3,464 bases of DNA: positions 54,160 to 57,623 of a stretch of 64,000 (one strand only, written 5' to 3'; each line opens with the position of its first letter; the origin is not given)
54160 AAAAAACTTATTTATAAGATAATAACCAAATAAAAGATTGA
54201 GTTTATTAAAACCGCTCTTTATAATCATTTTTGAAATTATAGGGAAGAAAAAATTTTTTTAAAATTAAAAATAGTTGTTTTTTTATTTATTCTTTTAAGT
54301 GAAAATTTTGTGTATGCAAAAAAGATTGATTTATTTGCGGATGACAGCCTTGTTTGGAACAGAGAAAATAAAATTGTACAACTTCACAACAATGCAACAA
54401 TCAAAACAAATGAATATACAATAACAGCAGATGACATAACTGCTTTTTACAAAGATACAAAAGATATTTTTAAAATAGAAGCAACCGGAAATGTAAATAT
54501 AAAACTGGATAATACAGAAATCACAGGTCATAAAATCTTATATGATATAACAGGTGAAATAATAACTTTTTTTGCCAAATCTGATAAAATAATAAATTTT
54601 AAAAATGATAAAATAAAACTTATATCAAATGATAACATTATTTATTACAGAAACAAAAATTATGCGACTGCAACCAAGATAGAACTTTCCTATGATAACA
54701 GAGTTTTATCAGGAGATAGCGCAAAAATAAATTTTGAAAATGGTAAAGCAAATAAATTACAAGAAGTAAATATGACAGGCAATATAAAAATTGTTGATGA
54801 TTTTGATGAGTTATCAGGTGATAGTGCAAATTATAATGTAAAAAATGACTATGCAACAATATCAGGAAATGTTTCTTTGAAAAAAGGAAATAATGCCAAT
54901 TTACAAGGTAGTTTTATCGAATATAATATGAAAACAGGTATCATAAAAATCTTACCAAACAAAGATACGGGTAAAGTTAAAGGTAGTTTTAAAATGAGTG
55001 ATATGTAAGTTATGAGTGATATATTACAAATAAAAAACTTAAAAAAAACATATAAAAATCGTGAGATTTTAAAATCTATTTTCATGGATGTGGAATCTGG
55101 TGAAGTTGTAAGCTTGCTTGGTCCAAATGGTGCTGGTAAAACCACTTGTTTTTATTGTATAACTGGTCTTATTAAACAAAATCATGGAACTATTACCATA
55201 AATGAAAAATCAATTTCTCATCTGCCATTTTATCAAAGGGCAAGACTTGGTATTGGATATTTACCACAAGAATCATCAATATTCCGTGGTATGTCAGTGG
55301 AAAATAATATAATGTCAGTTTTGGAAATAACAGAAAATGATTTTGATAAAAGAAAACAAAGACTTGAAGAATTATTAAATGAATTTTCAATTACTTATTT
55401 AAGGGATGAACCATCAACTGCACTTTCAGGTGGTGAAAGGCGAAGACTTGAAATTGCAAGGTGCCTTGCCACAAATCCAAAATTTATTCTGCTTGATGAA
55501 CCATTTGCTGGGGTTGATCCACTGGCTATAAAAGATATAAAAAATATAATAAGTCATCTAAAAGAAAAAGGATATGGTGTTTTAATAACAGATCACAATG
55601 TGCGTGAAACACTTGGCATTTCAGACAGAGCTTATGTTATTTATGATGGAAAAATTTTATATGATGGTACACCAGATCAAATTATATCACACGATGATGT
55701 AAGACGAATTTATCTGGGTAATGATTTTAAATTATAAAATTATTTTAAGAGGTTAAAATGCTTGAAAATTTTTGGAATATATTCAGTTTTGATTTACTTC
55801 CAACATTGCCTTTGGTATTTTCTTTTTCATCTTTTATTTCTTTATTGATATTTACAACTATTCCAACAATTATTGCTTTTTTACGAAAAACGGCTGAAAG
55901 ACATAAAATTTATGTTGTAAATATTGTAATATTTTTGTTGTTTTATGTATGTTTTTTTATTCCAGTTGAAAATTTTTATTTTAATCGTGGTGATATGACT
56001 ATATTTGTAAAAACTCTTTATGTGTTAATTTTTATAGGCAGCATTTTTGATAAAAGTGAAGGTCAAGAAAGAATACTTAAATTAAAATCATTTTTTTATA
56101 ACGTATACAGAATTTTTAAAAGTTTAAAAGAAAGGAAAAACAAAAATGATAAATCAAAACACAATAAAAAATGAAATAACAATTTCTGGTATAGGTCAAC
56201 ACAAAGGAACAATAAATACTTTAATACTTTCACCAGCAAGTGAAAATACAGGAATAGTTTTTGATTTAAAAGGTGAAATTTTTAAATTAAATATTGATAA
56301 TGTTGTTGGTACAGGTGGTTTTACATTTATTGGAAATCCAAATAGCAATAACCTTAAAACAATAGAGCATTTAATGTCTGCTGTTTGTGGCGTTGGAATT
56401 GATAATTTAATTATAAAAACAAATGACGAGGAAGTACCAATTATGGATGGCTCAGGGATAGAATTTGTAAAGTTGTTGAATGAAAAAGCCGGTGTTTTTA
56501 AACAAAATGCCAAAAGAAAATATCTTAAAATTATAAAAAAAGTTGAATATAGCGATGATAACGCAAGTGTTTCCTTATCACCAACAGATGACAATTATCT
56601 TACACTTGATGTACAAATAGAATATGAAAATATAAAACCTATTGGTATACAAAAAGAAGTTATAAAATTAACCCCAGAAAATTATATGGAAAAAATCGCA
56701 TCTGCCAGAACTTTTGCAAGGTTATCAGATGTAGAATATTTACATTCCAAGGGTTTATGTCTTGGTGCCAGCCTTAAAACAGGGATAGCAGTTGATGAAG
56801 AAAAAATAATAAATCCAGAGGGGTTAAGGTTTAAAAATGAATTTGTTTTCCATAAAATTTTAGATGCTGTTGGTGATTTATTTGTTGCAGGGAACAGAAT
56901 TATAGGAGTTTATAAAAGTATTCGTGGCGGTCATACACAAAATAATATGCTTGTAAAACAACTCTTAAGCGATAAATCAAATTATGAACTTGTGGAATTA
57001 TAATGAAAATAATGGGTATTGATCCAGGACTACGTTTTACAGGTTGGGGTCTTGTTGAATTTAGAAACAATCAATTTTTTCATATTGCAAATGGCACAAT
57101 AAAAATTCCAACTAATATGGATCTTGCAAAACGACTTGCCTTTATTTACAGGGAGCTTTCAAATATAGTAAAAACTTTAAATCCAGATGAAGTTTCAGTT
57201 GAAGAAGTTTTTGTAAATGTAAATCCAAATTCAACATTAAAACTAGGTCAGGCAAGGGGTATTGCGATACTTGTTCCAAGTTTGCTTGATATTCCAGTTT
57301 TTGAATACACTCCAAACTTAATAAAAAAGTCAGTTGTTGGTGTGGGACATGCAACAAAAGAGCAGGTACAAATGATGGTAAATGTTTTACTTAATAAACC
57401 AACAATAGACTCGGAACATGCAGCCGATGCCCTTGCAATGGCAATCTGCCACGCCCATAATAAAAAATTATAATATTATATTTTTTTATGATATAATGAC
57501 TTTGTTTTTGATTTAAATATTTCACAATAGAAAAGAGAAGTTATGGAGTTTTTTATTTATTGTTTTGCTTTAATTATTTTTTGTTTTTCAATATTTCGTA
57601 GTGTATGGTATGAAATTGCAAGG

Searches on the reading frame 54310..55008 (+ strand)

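Call 50: search_protein_families(library=pfam, proteins=[window:54310-55008:+])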
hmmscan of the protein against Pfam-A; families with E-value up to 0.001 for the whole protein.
window:54310-55008:+ (232 aa): 1 family
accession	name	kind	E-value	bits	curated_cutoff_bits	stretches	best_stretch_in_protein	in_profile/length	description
PF03968.19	LptD_N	-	2.4e-11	44.3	20.4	1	114-210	11-112/113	LptA/(LptD N-terminal domain) LPS transport protein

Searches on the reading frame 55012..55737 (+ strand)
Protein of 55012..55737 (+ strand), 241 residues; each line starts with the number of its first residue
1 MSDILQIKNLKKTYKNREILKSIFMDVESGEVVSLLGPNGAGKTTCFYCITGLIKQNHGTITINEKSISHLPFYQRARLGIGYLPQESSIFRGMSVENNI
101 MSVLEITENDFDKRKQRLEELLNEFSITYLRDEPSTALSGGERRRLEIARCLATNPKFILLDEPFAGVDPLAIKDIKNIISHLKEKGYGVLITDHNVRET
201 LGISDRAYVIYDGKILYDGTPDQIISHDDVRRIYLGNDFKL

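Call 50: search_protein_families(library=pfam, proteins=[window:55012-55737:+])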
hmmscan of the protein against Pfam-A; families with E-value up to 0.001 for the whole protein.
window:55012-55737:+ (241 aa): 5 families
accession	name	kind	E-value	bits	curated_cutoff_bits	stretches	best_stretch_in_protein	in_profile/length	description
PF00005.33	ABC_tran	-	1.9e-35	122.9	25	1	20-166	1-137/137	ABC transporter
PF13304.12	AAA_21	-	3e-08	34.5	27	1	116-196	216-299/304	AAA domain, putative AbiEii toxin, Type IV TA system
PF02463.25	SMC_N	-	4.8e-05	23.3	40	1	30-196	24-198/220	RecF/RecN/SMC N terminal domain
PF12399.14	BCA_ABC_TP_C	-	0.00013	21.9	25.5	1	218-239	5-26/27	Branched-chain amino acid ATP-binding cassette transporter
PF13476.12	AAA_23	-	0.00048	21.3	27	0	5-55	2-44/201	AAA domain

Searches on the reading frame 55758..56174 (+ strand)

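Call 50: search_protein_families(library=pfam, proteins=[window:55758-56174:+])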
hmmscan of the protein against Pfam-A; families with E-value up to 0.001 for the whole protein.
window:55758-56174:+ (138 aa): 1 family
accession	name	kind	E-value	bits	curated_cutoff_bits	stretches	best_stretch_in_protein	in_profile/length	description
PF14373.11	Imm_superinfect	-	0.00032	21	27.9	0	35-57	4-26/42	Superinfection immunity protein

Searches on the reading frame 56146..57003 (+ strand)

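Call 50: search_protein_families(library=pfam, proteins=[window:56146-57003:+])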
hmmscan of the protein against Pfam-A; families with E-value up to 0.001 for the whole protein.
window:56146-57003:+ (285 aa): 1 family
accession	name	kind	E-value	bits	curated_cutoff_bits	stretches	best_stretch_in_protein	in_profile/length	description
PF03331.19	LpxC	-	9.7e-83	278.2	27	1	4-274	1-267/268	UDP-3-O-acyl N-acetylglycosamine deacetylase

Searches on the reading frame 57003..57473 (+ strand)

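Call 51: search_protein_families(library=pfam, proteins=[window:57003-57473:+])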
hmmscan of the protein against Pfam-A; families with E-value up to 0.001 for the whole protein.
window:57003-57473:+ (156 aa): 1 family
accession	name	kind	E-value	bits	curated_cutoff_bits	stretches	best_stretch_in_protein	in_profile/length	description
PF02075.23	RuvC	-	1.7e-45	155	22.2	1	3-150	1-148/148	Crossover junction endodeoxyribonuclease RuvC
